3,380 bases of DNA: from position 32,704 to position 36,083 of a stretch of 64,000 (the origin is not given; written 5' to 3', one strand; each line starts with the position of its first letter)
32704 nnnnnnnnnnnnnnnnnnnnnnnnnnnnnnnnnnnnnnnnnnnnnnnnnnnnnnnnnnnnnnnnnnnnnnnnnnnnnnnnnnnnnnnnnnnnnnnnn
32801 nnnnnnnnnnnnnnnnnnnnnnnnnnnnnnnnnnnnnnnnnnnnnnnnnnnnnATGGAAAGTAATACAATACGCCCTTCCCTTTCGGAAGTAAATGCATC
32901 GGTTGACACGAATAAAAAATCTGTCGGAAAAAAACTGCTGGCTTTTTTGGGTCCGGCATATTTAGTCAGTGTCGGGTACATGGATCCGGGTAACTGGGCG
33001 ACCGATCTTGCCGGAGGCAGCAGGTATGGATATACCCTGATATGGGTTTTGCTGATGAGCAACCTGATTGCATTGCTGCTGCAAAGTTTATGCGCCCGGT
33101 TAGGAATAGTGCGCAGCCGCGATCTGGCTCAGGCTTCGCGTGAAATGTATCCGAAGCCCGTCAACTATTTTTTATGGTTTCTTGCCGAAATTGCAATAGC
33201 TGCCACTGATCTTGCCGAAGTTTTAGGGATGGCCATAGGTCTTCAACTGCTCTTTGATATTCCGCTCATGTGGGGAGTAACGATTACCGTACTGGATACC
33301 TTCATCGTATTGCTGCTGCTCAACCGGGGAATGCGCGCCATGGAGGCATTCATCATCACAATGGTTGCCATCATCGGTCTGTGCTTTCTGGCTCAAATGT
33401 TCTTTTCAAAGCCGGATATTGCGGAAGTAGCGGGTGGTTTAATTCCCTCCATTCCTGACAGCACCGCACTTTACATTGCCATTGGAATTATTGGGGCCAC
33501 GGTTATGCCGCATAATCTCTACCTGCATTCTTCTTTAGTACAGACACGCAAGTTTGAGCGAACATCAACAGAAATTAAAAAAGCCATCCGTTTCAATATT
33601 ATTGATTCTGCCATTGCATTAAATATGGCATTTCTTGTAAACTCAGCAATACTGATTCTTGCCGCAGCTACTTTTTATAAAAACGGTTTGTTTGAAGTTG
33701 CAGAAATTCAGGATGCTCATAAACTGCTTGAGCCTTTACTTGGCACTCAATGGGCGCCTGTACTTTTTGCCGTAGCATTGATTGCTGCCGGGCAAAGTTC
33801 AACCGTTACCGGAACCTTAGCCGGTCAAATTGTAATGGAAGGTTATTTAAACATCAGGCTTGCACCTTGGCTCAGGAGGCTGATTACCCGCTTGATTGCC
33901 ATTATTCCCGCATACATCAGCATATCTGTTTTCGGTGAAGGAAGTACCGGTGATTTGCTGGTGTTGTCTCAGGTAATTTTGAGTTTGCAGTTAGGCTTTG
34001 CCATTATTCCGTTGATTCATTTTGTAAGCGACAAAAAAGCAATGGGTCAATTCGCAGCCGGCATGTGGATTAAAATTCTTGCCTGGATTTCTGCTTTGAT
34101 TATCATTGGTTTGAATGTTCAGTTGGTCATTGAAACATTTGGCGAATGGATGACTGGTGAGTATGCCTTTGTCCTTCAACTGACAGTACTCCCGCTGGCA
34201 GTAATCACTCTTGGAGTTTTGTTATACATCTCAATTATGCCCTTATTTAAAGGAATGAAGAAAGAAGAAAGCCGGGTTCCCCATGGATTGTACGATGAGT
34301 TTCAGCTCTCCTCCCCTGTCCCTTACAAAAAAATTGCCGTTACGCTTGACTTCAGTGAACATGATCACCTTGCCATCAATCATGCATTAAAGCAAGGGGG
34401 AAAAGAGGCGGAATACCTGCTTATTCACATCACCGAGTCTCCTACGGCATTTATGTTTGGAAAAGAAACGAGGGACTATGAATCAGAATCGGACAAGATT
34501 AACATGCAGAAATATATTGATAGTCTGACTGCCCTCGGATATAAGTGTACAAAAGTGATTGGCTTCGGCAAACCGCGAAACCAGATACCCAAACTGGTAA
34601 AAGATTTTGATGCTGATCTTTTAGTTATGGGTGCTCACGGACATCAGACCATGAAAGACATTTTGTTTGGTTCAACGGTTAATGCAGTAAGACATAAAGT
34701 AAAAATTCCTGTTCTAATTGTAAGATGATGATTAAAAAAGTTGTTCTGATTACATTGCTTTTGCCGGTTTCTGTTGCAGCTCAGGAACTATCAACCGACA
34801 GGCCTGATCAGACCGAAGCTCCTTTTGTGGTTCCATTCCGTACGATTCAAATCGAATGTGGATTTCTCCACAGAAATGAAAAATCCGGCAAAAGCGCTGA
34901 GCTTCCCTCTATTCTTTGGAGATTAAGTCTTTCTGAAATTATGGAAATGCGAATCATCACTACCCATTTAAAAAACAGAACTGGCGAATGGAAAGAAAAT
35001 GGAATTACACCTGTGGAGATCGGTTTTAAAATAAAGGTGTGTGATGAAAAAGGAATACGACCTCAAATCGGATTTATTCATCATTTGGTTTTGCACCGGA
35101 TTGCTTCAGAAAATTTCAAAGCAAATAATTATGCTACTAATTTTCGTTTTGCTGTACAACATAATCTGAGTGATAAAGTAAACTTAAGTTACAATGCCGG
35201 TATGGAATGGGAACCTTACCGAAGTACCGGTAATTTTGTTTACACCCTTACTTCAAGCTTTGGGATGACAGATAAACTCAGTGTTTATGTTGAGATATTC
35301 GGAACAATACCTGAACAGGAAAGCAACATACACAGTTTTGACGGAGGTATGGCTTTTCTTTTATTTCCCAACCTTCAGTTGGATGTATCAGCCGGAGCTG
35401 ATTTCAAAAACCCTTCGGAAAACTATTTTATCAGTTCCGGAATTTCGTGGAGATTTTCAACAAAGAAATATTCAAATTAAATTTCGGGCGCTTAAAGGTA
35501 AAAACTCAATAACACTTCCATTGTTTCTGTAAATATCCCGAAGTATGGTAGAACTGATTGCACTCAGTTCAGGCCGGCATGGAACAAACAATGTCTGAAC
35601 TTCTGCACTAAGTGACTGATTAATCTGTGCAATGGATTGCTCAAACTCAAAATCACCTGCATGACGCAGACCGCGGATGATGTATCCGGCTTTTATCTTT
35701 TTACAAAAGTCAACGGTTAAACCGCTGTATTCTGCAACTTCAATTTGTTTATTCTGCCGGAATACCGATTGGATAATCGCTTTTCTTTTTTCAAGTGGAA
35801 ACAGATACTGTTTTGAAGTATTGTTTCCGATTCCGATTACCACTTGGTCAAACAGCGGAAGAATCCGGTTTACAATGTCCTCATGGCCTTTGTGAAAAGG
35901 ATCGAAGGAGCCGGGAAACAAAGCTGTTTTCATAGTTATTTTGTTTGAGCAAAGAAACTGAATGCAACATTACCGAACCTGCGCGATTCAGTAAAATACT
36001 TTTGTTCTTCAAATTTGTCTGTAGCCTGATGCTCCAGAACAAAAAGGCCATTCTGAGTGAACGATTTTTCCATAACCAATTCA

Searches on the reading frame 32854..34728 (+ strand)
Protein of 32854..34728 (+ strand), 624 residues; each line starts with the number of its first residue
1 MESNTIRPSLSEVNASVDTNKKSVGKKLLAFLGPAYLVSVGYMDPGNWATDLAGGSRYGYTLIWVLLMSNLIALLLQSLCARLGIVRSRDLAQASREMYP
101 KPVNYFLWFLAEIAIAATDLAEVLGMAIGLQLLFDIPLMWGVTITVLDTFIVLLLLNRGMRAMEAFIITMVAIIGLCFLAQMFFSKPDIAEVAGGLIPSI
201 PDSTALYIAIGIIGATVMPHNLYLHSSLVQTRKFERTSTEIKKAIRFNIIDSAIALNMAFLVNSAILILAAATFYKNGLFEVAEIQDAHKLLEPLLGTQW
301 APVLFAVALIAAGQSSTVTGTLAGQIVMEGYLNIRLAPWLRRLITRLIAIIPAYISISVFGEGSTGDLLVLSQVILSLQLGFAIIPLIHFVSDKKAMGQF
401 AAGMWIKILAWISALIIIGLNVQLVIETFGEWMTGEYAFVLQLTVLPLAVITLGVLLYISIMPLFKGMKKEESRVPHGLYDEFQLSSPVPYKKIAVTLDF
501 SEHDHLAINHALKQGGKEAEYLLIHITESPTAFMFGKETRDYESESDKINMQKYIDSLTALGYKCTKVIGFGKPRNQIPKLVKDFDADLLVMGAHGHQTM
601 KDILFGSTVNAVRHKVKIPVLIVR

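Call 5: search_protein_families(library=pfam, proteins=[window:32854-34728:+])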
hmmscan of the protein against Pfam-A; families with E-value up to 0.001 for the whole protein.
window:32854-34728:+ (624 aa): 2 families
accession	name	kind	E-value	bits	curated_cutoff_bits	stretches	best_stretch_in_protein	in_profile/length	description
PF01566.24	Nramp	-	1.8e-136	455.4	29.8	1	48-402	1-355/357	Natural resistance-associated macrophage protein-like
PF00582.32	Usp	-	3.7e-22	79.8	24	1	491-624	2-141/141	Universal stress protein family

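Call 19: search_protein_families(library=ncbifam, proteins=[window:32854-34728:+])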
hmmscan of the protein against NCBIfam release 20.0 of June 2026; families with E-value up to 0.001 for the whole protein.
window:32854-34728:+ (624 aa): 6 families
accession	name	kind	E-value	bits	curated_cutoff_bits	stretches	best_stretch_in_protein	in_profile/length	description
NF001923.0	PRK00701.1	subfamily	3.4e-180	599.4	430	1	5-430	9-437/439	Mn(2+) uptake NRAMP transporter MntH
TIGR01197.1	nramp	subfamily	1.6e-120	403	272.5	1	26-397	1-390/390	metal ion transporter, metal ion (Mn2+/Fe2+) transporter (Nramp) family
NF037982.1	Nramp_1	equivalog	4.9e-58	197.3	50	1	33-395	1-403/404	Nramp family divalent metal transporter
NF012000.0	PRK15456.1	equivalog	0.00011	22.3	189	1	550-624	69-142/142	universal stress protein UspG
NF008380.0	PRK11175.1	equivalog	0.00041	19.4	227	1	561-623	238-299/313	universal stress protein UspE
NF011581.0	PRK15005.1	equivalog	0.00045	20.4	166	0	565-624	86-144/144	universal stress protein UspF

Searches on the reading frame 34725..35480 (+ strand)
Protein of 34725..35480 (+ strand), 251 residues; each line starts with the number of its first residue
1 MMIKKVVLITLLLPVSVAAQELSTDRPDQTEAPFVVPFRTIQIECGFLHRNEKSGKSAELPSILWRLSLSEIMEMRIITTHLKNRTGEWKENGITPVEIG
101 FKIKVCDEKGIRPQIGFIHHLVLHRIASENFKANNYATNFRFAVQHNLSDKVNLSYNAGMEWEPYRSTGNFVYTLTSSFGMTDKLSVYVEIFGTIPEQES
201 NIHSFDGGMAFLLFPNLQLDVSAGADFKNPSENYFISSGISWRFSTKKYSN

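Call 5: search_protein_families(library=pfam, proteins=[window:34725-35480:+])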
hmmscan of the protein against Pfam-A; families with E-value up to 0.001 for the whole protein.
window:34725-35480:+ (251 aa): 1 family
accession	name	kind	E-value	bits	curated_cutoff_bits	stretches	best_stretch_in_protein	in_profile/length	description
PF13557.12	Phenol_MetA_deg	-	4.1e-21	76.6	22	1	24-244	1-242/242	Putative MetA-pathway of phenol degradation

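Call 19: search_protein_families(library=ncbifam, proteins=[window:34725-35480:+])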
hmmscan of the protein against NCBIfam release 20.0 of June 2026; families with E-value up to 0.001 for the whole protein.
window:34725-35480:+ (251 aa): 0 families

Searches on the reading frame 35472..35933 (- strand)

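Call 5: search_protein_families(library=pfam, proteins=[window:35472-35933:-])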
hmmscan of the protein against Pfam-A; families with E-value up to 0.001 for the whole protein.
window:35472-35933:- (153 aa): 1 family
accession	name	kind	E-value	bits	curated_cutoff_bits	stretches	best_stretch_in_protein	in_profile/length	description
PF01467.32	CTP_transf_like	-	4.7e-20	72.6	21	1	5-133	1-132/133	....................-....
